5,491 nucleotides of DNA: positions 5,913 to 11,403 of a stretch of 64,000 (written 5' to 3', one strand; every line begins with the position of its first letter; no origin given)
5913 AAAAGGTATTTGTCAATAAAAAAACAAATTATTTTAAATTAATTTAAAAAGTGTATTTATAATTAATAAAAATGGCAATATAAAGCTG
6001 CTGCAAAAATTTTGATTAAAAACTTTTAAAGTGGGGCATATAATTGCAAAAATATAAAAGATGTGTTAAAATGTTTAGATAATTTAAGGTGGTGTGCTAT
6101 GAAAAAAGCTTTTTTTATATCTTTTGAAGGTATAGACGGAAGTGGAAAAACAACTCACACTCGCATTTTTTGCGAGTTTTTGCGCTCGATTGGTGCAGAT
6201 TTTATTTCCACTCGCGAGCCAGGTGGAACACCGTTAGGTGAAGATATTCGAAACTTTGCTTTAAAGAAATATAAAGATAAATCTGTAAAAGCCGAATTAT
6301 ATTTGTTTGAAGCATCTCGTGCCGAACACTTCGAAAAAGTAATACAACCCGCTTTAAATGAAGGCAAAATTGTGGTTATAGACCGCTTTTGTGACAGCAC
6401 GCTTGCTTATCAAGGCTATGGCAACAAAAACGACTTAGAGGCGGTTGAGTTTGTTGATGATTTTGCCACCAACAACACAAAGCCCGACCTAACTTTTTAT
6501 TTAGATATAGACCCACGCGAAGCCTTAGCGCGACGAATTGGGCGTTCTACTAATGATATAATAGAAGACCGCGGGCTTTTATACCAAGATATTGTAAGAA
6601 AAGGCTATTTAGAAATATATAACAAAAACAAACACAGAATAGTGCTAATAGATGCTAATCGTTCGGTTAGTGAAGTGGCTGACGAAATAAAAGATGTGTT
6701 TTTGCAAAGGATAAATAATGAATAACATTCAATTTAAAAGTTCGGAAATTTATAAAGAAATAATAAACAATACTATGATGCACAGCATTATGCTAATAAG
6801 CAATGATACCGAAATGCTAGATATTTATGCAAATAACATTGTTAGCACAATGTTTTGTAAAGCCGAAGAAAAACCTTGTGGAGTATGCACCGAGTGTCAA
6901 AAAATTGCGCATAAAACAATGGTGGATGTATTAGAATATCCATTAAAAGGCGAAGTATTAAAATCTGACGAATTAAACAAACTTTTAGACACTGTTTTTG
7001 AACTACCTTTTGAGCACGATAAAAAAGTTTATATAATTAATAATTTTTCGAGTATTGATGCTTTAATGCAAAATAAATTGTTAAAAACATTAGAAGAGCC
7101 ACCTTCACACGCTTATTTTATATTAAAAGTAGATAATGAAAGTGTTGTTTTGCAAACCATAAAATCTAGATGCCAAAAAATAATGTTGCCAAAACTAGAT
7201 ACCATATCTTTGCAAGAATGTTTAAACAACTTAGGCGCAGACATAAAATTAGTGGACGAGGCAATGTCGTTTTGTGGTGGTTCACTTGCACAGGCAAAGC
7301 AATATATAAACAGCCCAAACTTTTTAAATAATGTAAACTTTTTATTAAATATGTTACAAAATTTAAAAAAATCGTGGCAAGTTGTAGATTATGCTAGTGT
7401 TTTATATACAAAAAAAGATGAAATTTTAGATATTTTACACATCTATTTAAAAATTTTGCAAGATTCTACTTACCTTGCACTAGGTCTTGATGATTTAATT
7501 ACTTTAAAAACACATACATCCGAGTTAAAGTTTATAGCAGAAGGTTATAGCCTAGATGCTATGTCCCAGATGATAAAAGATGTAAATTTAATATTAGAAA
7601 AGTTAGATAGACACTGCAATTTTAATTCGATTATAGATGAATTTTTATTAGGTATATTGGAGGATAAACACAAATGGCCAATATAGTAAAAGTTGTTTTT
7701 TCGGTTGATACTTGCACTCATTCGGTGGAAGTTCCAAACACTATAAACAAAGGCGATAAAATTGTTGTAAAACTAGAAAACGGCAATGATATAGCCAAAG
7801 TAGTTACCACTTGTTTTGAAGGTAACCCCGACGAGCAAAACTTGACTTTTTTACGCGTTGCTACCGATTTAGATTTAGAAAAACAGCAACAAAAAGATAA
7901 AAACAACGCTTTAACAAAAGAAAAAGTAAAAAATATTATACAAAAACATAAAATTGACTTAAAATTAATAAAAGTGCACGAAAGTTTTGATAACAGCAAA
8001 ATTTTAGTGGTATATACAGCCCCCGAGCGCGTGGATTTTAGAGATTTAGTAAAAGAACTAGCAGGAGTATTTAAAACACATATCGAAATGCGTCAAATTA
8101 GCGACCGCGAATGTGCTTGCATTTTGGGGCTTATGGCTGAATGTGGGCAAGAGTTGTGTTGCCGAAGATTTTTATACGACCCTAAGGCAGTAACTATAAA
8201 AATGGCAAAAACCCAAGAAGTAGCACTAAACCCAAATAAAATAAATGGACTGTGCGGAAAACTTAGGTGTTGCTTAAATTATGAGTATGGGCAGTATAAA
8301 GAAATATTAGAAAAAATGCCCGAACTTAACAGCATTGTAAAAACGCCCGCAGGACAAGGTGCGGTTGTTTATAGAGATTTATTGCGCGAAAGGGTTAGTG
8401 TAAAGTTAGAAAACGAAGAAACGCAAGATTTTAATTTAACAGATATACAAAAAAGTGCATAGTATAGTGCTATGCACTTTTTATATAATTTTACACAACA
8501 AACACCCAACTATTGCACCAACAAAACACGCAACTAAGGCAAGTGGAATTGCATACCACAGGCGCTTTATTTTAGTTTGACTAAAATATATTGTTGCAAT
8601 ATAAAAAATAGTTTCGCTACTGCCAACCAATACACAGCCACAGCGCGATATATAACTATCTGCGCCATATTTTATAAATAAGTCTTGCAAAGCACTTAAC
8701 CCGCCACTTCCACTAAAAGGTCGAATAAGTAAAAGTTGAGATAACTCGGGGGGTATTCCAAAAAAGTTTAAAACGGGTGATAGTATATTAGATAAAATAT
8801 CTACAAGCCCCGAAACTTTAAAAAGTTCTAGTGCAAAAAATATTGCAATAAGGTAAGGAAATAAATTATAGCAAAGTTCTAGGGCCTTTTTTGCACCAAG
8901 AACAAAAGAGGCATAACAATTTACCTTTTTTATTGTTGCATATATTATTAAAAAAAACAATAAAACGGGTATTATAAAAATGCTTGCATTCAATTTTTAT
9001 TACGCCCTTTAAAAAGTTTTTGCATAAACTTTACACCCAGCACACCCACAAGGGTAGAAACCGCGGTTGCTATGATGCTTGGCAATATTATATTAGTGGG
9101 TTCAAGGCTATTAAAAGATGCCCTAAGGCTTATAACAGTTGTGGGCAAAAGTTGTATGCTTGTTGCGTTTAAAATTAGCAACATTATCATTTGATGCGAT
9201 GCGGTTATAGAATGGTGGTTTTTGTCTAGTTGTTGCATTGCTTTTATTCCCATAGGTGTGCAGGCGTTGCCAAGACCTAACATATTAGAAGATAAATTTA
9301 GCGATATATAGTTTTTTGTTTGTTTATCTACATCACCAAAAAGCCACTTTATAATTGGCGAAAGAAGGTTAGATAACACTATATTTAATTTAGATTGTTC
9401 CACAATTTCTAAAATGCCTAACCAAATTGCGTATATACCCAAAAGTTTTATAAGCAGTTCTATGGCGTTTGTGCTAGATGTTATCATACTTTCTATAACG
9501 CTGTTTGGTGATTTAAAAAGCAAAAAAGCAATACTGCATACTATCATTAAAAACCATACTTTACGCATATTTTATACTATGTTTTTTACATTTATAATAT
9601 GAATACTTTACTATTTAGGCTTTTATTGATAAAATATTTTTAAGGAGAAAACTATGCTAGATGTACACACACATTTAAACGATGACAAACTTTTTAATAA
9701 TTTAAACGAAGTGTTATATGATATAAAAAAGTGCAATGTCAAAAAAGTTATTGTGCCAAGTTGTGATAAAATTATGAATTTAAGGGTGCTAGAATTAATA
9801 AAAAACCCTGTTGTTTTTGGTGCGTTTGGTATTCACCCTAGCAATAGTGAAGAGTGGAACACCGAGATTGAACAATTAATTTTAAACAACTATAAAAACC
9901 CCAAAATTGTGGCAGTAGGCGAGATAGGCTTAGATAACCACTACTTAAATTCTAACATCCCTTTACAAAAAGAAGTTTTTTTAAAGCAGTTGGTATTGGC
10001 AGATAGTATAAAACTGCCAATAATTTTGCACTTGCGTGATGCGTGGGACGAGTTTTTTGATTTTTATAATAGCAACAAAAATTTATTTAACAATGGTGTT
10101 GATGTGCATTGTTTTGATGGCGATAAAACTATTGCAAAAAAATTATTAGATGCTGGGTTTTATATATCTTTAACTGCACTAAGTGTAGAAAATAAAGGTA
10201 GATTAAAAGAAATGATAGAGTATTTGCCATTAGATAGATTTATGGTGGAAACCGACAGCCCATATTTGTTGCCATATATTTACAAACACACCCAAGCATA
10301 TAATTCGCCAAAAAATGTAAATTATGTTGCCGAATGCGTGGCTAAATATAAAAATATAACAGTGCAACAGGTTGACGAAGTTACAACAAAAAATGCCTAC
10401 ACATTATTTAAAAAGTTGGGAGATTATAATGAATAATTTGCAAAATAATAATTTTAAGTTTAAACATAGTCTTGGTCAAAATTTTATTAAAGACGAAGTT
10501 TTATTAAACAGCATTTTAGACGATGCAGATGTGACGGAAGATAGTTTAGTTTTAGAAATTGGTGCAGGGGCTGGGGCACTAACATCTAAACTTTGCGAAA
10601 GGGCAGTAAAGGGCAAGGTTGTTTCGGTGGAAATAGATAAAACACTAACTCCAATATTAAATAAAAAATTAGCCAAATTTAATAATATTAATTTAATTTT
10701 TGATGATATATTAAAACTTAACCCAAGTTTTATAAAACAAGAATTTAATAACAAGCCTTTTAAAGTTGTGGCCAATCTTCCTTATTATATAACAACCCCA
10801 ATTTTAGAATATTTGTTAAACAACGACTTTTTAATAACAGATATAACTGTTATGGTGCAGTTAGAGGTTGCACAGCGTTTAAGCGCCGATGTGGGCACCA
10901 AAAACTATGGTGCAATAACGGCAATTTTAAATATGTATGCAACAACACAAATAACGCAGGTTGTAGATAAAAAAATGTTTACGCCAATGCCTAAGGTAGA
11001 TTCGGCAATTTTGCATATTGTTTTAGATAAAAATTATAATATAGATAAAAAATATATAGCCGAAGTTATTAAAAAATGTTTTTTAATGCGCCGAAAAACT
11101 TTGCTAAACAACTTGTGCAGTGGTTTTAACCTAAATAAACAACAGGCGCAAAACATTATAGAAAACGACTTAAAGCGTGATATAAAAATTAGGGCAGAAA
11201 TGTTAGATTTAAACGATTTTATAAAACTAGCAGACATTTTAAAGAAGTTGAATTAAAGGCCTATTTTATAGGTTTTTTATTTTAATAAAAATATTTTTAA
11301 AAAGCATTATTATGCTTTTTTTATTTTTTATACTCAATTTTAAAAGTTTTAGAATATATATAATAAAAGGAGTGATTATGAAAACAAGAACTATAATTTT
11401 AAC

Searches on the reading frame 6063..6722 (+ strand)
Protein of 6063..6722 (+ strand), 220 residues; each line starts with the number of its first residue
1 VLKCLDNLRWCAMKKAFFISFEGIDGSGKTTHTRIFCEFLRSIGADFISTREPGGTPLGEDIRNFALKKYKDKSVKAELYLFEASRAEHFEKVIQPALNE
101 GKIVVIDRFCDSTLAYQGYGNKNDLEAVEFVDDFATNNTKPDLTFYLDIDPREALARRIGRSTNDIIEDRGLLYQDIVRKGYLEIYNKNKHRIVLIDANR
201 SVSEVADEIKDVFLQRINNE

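Call 61: search_protein_families(library=ncbifam, proteins=[window:6063-6722:+], max_evalue=0.00001)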
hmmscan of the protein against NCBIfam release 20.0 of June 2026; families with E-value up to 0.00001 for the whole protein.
window:6063-6722:+ (220 aa): 2 families
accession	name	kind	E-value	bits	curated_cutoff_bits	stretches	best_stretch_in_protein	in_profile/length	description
TIGR00041.1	DTMP_kinase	equivalog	3.9e-55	186.6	83.25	1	13-209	1-196/196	dTMP kinase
NF005923.0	PRK07933.1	equivalog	9.7e-10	38.2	193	1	18-166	2-158/213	dTMP kinase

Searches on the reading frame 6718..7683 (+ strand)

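Call 61: search_protein_families(library=ncbifam, proteins=[window:6718-7683:+], max_evalue=0.00001)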
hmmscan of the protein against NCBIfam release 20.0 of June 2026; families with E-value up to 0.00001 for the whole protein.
window:6718-7683:+ (322 aa): 55 families (the best 25 are shown)
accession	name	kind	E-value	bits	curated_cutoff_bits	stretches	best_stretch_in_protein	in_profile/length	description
NF004047.0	PRK05564.1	equivalog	1.1e-34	119.9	282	1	10-315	15-312/313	DNA polymerase III subunit delta'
TIGR00678.1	holB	equivalog_domain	4.1e-34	117.8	180.6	1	13-192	6-187/188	DNA polymerase III subunit delta'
NF005972.1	PRK08058.1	equivalog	3.3e-27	95.5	340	1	11-313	17-326/328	DNA polymerase III subunit delta'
NF005581.0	PRK07276.1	equivalog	6.6e-24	85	263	1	3-243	5-248/291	DNA polymerase III subunit delta'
TIGR02397.1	dnaX_nterm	equivalog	6.4e-23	81.6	250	1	47-178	62-196/355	DNA polymerase III subunit gamma/tau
NF011512.0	PRK14950.1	equivalog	2.2e-21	76.6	593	1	47-182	67-203/585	DNA polymerase III subunits gamma and tau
NF005926.0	PRK07940.1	equivalog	2.7e-21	76.3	300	1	42-233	58-248/394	DNA polymerase III subunit delta'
NF011523.0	PRK14962.1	equivalog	1.3e-19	70.4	576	1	49-171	66-187/474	DNA polymerase III subunits gamma and tau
NF004549.0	PRK05896.1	equivalog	4.7e-19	68.6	578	1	53-183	72-203/642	DNA polymerase III subunits gamma and tau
NF011526.0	PRK14965.1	equivalog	9.8e-19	67.6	670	1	51-170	70-188/578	DNA polymerase III subunits gamma and tau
NF004310.0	PRK05707.1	equivalog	1.1e-18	67.8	280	1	35-301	36-307/328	DNA polymerase III subunit delta'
NF004962.0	PRK06305.1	equivalog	1.1e-18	67.7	559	1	48-173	69-193/465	DNA polymerase III subunits gamma and tau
NF004488.0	PRK05818.1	equivalog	1.5e-18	67.5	218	1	19-231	5-212/261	DNA polymerase III subunit delta'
NF005941.0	PRK07993.1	equivalog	2.1e-18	67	477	1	36-300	39-304/334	DNA polymerase III subunit delta'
NF011514.0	PRK14953.1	equivalog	2.5e-18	66.3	536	1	49-173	68-191/488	DNA polymerase III subunits gamma and tau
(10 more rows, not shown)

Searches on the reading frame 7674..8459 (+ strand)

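Call 61: search_protein_families(library=ncbifam, proteins=[window:7674-8459:+], max_evalue=0.00001)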
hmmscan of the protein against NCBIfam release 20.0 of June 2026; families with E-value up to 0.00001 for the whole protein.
window:7674-8459:+ (262 aa): 1 family
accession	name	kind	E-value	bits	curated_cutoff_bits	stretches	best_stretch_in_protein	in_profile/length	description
NF041131.1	RicT_YaaT_fam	subfamily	4.5e-67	225.7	70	1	28-235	1-211/213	regulatory iron-sulfur-containing complex subunit RicT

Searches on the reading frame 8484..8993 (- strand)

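Call 61: search_protein_families(library=ncbifam, proteins=[window:8484-8993:-], max_evalue=0.00001)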
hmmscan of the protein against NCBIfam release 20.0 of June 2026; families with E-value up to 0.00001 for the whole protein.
window:8484-8993:- (170 aa): 1 family
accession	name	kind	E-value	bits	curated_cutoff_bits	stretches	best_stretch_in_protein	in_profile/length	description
NF007811.0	PRK10519.1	equivalog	2.5e-11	43.3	111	1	21-169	6-153/155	hypothetical protein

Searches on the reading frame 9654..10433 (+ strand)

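Call 62: search_protein_families(library=ncbifam, proteins=[window:9654-10433:+], max_evalue=0.00001)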
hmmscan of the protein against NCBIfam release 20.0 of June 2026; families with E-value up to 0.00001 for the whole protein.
window:9654-10433:+ (260 aa): 5 families
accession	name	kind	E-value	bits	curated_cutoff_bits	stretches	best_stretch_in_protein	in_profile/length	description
TIGR00010.1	TIGR00010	subfamily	2.7e-63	213.7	206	1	1-253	1-252/253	YchF/TatD family DNA exonuclease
NF008075.0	PRK10812.1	equivalog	1.2e-41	142.7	438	1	2-253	4-255/265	metal-dependent hydrolase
NF007745.0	PRK10425.1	equivalog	2.5e-36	125.2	395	1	1-253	1-257/260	3'-5' ssDNA/RNA exonuclease TatD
NF008522.0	PRK11449.1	equivalog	8.9e-25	87.3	481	1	2-253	6-257/259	metal-dependent hydrolase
NF041926.1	QatD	equivalog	2.9e-21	75.7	230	1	3-250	1-238/239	Qat anti-phage system TatD family nuclease QatD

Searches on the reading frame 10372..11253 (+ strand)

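Call 62: search_protein_families(library=ncbifam, proteins=[window:10372-11253:+], max_evalue=0.00001)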
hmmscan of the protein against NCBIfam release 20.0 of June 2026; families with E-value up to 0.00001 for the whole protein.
window:10372-11253:+ (294 aa): 23 families
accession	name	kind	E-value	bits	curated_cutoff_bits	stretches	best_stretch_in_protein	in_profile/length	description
TIGR00755.1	ksgA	equivalog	2.7e-67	226.8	171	1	28-289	1-255/256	16S rRNA (adenine(1518)-N(6)/adenine(1519)-N(6))-dimethyltransferase RsmA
NF000499.2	Erm23S_rRNA_broad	equivalog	3e-44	151.2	212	1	34-270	1-226/244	23S ribosomal RNA methyltransferase Erm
NF011486.0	PRK14896.1-1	equivalog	1.2e-30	106.6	450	1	35-290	27-276/284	16S ribosomal RNA methyltransferase A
NF000337.1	erm_SHROVE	exception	1.6e-30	106.3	320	1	32-216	4-176/248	ErmE/ErmH/ErmO/ErmR family 23S rRNA (adenine(2058)-N(6))-methyltransferase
NF042988.1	Erm46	exception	7.5e-21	74.6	503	1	31-221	8-182/255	23S rRNA (adenine(2058)-N(6))-methyltransferase Erm(46)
NF042938.1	Erm55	exception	1.7e-19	70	525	1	31-217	8-178/270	23S rRNA (adenine(2058)-N(6))-methyltransferase Erm(55)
NF012218.0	erm_38_23S_MT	exception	4.2e-19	68.7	800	1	30-225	7-194/386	23S rRNA (adenine(2058)-N(6))-methyltransferase Erm(38)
NF000412.1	Erm43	exception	8.7e-18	64.7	500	1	35-220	9-180/243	23S rRNA (adenine(2058)-N(6))-methyltransferase Erm(43)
NF012223.0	erm_F_23S_MT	exception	1.4e-17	63.9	575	1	34-240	11-207/266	23S rRNA (adenine(2058)-N(6))-methyltransferase Erm(F)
NF000047.1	ErmV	exception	4e-17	62.4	500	1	32-216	9-183/259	23S rRNA (adenine(2058)-N(6))-methyltransferase Erm(V)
NF000087.1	ErmO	exception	1.3e-16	60.8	450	1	33-216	10-183/259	23S rRNA (adenine(2058)-N(6))-methyltransferase Erm(O)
NF012222.1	erm_A_23S_MT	exception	2.6e-16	59.9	475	1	35-225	9-185/243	23S rRNA (adenine(2058)-N(6))-methyltransferase Erm(A)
NF000411.1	Erm45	exception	2.9e-16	60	525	1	26-216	3-175/245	23S rRNA (adenine(2058)-N(6))-methyltransferase Erm(45)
NF012220.1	erm_B_23S_MT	exception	5.9e-16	58.7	525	1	34-228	7-186/245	23S rRNA (adenine(2058)-N(6))-methyltransferase Erm(B)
NF012219.1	erm_C_23S_MT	exception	1.7e-15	57.3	530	1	29-221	5-181/244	23S rRNA (adenine(2058)-N(6))-methyltransferase Erm(C)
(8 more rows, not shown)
